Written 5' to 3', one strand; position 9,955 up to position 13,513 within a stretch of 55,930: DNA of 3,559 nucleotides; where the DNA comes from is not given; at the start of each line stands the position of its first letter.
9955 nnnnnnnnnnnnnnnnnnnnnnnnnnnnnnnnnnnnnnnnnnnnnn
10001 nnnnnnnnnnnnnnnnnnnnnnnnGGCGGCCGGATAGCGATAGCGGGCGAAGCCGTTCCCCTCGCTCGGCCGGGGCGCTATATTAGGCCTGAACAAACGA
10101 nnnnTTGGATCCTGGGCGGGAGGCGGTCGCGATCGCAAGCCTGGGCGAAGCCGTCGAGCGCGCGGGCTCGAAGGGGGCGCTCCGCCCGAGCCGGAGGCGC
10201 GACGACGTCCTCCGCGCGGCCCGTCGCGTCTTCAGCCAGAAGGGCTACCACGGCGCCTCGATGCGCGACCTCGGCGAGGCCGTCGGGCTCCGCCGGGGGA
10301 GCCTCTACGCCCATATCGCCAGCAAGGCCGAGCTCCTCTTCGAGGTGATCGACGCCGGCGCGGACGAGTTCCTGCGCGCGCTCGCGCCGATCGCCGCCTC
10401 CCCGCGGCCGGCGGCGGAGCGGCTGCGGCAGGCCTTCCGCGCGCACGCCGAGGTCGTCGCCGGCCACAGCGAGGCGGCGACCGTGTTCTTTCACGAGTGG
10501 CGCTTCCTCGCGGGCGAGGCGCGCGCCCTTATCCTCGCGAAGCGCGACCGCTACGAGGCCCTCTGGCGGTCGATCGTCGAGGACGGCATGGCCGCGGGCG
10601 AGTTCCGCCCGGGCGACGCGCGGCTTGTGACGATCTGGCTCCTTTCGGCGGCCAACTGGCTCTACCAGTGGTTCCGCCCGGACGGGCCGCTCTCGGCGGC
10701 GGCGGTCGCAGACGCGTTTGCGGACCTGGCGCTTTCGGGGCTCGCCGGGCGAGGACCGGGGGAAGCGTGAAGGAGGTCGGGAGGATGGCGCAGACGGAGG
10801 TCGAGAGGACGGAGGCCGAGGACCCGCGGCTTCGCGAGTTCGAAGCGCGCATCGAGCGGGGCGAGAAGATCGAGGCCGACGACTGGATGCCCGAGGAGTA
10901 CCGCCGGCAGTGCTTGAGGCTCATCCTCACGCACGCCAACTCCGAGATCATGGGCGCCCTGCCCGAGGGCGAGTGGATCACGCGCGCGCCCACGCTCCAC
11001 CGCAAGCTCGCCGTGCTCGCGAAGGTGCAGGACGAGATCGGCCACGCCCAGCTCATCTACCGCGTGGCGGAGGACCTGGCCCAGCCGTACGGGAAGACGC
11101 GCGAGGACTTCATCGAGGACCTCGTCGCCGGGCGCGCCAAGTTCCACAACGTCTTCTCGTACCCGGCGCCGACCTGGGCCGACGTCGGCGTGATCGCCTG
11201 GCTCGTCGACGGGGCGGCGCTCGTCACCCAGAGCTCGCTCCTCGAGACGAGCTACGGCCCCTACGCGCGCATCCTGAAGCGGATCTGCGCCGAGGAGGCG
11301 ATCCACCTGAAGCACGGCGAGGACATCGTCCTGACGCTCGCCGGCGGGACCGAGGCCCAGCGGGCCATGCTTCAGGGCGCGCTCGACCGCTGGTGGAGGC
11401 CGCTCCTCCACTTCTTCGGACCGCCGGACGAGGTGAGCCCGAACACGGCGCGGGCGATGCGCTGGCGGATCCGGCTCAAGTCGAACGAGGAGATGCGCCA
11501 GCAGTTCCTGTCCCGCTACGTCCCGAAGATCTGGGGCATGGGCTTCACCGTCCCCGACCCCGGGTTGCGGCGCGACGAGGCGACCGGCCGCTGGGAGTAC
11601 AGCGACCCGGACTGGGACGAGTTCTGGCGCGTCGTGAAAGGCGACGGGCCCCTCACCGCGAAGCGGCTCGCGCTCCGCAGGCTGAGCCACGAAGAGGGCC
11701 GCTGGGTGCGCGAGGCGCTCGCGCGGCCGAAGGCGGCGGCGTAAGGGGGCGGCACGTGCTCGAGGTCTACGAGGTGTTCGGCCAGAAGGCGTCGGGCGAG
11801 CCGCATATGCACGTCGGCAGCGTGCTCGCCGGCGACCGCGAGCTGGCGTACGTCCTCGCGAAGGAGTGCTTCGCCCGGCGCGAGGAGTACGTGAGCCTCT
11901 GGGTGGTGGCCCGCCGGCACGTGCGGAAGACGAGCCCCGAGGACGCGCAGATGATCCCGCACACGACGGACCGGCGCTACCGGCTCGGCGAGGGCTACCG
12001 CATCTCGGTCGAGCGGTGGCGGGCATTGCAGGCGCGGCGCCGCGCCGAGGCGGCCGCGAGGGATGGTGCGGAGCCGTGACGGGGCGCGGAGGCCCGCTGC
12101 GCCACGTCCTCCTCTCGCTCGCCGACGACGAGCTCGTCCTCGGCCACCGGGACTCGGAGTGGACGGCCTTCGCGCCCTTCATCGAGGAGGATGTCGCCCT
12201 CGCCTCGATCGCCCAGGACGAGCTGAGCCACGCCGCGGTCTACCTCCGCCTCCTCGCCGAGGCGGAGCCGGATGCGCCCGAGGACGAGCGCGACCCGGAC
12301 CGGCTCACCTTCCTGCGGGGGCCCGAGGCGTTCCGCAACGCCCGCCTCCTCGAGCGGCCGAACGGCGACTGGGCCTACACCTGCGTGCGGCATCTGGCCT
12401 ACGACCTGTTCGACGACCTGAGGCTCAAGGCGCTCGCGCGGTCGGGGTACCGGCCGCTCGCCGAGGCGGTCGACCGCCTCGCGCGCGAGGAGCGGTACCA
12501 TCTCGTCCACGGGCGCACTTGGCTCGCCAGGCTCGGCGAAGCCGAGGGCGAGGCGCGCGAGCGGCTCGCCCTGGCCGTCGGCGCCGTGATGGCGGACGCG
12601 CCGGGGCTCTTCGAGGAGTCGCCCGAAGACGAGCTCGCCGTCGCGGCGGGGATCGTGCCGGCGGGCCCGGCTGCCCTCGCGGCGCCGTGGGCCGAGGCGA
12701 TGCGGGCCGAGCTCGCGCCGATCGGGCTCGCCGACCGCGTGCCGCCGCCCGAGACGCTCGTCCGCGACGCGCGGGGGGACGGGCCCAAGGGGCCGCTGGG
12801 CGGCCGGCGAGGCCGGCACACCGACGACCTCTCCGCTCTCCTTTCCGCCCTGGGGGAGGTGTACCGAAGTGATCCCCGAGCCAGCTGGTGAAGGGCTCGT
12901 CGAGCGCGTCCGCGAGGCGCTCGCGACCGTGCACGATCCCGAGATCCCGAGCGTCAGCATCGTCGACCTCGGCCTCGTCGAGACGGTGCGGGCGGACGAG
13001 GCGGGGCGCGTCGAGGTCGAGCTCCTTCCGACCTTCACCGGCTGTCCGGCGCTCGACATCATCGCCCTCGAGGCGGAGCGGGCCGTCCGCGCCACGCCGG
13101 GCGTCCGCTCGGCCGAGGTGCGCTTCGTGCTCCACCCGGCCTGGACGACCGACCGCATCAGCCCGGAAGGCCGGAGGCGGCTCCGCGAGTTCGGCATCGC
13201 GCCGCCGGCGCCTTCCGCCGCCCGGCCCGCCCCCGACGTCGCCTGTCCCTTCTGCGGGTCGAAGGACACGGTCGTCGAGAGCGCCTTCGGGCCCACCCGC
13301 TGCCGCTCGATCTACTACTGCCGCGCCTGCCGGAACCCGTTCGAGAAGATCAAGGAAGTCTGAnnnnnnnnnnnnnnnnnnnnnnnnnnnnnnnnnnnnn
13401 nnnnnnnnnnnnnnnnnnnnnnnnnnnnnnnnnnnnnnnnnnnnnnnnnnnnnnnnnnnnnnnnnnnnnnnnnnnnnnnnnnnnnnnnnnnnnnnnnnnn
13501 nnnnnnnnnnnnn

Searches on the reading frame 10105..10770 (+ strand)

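Call 7: search_protein_families(library=pfam, proteins=[window:10105-10770:+])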
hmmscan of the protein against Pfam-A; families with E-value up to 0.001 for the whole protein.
window:10105-10770:+ (221 aa): 3 families
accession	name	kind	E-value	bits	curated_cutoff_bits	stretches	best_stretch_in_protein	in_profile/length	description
PF17932.6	TetR_C_24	-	1.1e-39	135.6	26.4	1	102-213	3-114/114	Tetracyclin repressor-like, C-terminal domain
PF00440.29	TetR_N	-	2.2e-14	53.4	24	1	36-81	2-47/47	Bacterial regulatory proteins, tetR family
PF17935.6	TetR_C_27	-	1.1e-06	29.1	26.1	1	103-175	1-73/106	Tetracyclin repressor-like, C-terminal domain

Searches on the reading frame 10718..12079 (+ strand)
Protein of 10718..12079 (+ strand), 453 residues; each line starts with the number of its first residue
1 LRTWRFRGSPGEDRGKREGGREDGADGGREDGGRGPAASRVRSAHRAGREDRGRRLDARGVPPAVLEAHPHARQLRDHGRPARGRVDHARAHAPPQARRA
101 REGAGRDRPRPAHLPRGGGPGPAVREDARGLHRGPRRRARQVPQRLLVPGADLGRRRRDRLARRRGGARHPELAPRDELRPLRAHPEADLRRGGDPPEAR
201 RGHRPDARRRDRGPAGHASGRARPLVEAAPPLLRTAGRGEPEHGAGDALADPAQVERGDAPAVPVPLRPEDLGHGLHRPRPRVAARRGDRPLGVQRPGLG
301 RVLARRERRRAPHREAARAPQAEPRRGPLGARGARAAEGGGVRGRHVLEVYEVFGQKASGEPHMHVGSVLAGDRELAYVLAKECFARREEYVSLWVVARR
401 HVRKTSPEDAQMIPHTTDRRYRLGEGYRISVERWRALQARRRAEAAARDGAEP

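Call 7: search_protein_families(library=pfam, proteins=[window:10718-12079:+])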
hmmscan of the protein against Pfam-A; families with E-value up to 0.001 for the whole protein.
window:10718-12079:+ (453 aa): 1 family
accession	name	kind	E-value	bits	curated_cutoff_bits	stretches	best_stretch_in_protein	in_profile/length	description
PF06243.16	PaaB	-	9.2e-21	74.3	27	1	350-432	4-87/89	Phenylacetic acid degradation B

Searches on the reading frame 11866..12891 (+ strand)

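Call 7: search_protein_families(library=pfam, proteins=[window:11866-12891:+])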
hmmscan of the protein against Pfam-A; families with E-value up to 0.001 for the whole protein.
window:11866-12891:+ (341 aa): 1 family
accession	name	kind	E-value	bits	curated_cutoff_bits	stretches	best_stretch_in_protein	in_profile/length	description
PF05138.18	PaaA_PaaC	-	1.1e-57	195.7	28.5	1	80-341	20-263/263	Phenylacetic acid catabolic protein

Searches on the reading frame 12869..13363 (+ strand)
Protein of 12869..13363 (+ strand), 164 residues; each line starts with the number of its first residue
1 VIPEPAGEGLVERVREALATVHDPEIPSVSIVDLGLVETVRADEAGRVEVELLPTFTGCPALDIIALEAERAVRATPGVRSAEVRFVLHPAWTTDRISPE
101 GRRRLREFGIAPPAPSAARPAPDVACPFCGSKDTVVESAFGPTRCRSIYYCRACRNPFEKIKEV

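Call 7: search_protein_families(library=pfam, proteins=[window:12869-13363:+])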
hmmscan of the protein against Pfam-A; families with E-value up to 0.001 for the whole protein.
window:12869-13363:+ (164 aa): 2 families
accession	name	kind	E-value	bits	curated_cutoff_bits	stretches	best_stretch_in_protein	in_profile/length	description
PF23451.1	Zn_ribbon_PaaD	-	9.9e-22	76.8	27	1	113-162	4-53/53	PaaD zinc beta ribbon domain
PF01883.24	FeS_assembly_P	-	3.9e-18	65.9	23.5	1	12-84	2-73/73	Iron-sulfur cluster assembly protein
